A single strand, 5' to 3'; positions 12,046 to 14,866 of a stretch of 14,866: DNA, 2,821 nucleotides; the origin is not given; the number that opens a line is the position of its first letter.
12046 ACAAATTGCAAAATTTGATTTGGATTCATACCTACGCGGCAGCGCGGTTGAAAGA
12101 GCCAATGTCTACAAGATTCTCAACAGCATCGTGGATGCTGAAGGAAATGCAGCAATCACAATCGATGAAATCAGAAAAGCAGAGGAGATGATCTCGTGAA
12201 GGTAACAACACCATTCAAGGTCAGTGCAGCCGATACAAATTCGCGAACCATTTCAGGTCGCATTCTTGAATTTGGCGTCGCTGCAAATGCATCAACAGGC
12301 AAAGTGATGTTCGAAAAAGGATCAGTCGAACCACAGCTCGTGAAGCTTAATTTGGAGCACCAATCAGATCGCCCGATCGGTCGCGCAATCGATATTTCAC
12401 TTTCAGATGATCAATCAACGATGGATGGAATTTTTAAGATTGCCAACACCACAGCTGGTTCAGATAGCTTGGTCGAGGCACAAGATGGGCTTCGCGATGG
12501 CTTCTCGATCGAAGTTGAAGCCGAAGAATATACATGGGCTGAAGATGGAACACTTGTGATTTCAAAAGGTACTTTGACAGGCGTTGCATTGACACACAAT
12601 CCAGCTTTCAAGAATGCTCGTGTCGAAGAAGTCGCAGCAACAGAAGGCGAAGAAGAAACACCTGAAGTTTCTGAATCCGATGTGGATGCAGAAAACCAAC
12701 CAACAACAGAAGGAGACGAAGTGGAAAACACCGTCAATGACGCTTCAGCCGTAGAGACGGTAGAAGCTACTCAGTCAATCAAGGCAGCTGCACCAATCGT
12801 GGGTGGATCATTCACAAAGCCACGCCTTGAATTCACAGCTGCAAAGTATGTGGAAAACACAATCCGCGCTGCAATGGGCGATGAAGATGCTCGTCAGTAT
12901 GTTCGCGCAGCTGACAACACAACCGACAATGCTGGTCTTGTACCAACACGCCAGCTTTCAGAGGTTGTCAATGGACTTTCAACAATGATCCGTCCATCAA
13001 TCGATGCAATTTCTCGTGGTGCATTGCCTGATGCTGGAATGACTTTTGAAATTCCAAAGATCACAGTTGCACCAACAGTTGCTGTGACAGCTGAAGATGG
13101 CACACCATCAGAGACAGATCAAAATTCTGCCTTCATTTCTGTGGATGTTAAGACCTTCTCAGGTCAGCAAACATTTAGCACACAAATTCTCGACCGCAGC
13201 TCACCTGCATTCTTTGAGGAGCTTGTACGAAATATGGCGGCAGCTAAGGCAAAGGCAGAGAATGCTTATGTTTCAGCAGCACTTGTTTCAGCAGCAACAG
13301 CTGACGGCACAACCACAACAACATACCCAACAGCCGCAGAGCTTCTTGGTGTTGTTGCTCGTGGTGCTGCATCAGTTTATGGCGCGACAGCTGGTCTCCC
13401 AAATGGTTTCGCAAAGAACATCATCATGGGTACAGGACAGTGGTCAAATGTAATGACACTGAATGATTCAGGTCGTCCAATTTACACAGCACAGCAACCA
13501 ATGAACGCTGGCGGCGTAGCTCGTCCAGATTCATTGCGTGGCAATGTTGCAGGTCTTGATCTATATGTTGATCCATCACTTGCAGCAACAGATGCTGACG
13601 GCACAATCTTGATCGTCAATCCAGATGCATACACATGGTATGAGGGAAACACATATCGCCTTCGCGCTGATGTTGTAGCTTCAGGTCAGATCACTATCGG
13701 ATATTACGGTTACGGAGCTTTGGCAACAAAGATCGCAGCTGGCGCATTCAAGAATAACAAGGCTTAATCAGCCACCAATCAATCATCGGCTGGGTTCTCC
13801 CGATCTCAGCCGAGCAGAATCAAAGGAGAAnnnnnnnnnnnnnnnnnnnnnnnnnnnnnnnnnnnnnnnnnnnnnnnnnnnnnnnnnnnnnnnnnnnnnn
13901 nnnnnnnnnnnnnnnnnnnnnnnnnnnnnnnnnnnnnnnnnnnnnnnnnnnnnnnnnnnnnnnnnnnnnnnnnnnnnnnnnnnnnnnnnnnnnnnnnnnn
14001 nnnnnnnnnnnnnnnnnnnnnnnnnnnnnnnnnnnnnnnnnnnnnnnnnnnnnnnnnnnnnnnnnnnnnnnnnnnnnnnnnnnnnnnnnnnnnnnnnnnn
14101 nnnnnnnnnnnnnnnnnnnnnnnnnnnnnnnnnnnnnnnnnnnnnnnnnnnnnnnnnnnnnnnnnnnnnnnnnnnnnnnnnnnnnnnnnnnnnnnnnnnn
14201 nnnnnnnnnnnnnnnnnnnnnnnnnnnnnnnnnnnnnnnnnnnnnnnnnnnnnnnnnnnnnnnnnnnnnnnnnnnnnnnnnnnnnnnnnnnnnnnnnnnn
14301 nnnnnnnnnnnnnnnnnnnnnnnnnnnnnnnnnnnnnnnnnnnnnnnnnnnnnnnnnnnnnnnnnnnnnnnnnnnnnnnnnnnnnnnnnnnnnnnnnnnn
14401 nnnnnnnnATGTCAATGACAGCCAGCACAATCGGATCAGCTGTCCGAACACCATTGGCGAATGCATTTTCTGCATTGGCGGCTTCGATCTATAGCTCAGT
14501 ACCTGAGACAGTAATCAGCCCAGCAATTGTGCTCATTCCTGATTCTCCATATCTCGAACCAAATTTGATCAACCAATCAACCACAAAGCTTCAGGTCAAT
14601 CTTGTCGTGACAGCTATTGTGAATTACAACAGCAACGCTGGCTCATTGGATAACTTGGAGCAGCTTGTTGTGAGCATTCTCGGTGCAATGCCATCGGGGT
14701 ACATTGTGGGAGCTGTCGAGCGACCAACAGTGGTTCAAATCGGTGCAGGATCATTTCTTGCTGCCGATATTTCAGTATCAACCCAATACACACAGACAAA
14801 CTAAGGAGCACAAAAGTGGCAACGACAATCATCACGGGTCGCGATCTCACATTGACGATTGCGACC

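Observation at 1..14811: Near-minimal tailed phage: full virion, lysis and packaging set but no recognisable replication, lysogeny or transcription genes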

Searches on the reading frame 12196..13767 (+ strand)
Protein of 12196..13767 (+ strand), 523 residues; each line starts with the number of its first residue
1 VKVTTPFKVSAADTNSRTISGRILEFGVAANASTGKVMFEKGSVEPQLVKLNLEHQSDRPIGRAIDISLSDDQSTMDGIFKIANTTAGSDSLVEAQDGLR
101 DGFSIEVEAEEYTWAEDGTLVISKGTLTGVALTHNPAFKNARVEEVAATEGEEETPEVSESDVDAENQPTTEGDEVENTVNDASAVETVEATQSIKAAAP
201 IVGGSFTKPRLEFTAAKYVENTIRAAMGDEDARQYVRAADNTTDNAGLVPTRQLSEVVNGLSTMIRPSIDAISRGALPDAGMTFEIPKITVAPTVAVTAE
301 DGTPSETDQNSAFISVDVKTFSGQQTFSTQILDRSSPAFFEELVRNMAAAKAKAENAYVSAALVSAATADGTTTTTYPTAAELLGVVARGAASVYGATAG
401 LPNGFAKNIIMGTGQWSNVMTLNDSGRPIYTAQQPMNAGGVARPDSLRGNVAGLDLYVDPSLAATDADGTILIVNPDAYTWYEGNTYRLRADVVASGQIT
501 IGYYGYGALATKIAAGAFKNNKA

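Call 11: search_protein_families(library=pfam, max_evalue=0.01, proteins=[window:12196-13767:+])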
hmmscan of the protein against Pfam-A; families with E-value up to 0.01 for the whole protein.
window:12196-13767:+ (523 aa): 2 families
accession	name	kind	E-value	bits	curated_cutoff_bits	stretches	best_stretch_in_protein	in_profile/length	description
PF05065.19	Phage_capsid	-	2.4e-08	34.1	24.2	1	273-490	27-243/280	Phage capsid family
PF04586.22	Peptidase_S78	-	7.2e-06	26.7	21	1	8-149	4-157/165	Caudovirus prohead serine protease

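Call 21: search_dna_similar(query=window:12196-13767:+, collection=phages, mode=protein, max_rows=25, max_evalue=0.001)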
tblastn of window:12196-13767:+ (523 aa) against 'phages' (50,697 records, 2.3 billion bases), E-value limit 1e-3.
Records with a match: 221; places in all: 221; records where one place covers at least 80% of the query: 22.
Best place of each record, by identity: <60% 221.
By first word of the organism name: Microbacterium 127; Arthrobacter 58; Mycobacterium 20; Gordonia 11; Curtobacterium 2; Rhodococcus 2; Pseudomonas 1.
By host as written in the record: Microbacterium foliorum NRRL B-24224 88; Arthrobacter sp. ATCC 21022 41; Microbacterium foliorum NRRL B-24224 SEA 34; Mycobacterium smegmatis mc2 155 18; Arthrobacter globiformis B-2979 7; Gordonia neofelifaecis NRRL 59395 5; Arthrobacter sulfureus NRRL B-14730 SEA 5; Arthrobacter globiformis NRRL B-2979 SEA 4; and 14 more.
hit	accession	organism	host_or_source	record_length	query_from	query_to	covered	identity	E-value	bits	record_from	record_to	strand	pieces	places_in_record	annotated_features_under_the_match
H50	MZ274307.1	Microbacterium phage Leafy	Microbacterium foliorum NRRL B-24224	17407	10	513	96%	25.6%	2e-5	53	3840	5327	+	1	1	5: major capsid and protease fusion protein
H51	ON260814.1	Microbacterium phage Loca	Microbacterium foliorum NRRL B-24224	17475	10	513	96%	24.9%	8e-8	61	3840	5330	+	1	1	5: major capsid and protease fusion protein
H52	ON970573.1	Microbacterium phage MrGreen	Microbacterium foliorum NRRL B-24224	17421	10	513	96%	24.9%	3e-5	53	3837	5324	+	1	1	5: major capsid and protease fusion protein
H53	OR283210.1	Microbacterium phage Douggie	Microbacterium foliorum NRRL B-24224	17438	10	513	96%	24.9%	3e-5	53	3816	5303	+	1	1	5: major capsid and protease fusion protein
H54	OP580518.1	Microbacterium phage MelBee03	Microbacterium foliorum NRRL B-24224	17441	10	513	96%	24.9%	3e-5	53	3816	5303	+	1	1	5: major capsid and protease fusion protein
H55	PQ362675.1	Microbacterium phage Kevanna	Microbacterium foliorum NRRL B-24224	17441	10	513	96%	24.9%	3e-5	53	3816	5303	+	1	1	5: major capsid and protease fusion protein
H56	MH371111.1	Microbacterium phage Quaker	Microbacterium foliorum NRRL B-24224 SEA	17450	10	513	96%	24.9%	3e-5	53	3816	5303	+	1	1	5: major capsid and protease fusion protein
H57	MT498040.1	Microbacterium phage Livingwater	Microbacterium foliorum NRRL B-24224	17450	10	513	96%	24.9%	3e-5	53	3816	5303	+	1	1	5: major capsid and protease fusion protein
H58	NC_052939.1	Microbacterium phage Quaker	Microbacterium foliorum NRRL B-24224 SEA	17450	10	513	96%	24.9%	3e-5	53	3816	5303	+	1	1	5: major head protein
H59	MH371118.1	Microbacterium phage KayPaulus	Microbacterium foliorum NRRL B-24224 SEA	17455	10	513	96%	24.9%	3e-5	53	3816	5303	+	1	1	5: major capsid and protease fusion protein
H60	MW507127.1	Microbacterium phage Wolfpack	Microbacterium foliorum NRRL B-24224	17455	10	513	96%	24.9%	3e-5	53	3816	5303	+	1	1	5: major capsid and protease fusion protein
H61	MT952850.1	Microbacterium phage Sippinontea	Microbacterium foliorum NRRL B-24224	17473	10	513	96%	24.9%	3e-5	53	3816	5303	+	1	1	5: major capsid and protease fusion protein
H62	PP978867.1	Microbacterium phage Bodhi17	Microbacterium foliorum NRRL B-24224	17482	10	513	96%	24.9%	3e-5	53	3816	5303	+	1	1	5: major capsid and protease fusion protein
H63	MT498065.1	Microbacterium phage PoRanda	Microbacterium foliorum NRRL B-24224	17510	10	513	96%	24.8%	1e-8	64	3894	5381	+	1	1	5: major capsid and protease fusion protein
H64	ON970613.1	Microbacterium phage Upsilon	Microbacterium foliorum NRRL B-24224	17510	10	513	96%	24.8%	1e-8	64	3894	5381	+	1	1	5: major capsid and protease fusion protein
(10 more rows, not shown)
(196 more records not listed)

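Call 53: search_protein_families(library=phrogs, max_evalue=0.001, proteins=[window:12196-13767:+])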
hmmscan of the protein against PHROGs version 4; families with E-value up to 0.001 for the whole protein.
window:12196-13767:+ (523 aa): 2 families
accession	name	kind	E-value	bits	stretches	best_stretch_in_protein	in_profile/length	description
phrog_2263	-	head and packaging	3.8e-66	225.1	1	11-513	33-534/551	major head protein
phrog_3270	-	head and packaging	0.00024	20.8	1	47-188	35-179/603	head maturation protease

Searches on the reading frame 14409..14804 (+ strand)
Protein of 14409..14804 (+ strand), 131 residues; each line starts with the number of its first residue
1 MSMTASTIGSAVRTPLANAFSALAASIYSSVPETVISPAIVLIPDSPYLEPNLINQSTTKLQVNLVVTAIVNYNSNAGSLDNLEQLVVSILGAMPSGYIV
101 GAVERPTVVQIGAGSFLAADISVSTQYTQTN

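Call 11: search_protein_families(library=pfam, max_evalue=0.01, proteins=[window:14409-14804:+])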
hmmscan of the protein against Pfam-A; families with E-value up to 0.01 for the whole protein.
window:14409-14804:+ (131 aa): 0 families

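Call 53: search_protein_families(library=phrogs, max_evalue=0.001, proteins=[window:14409-14804:+])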
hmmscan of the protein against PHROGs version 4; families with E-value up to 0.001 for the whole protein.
window:14409-14804:+ (131 aa): 1 family
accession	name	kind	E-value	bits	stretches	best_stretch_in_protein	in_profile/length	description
phrog_22278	-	tail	1.2e-06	29.4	1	21-125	18-120/126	minor tail protein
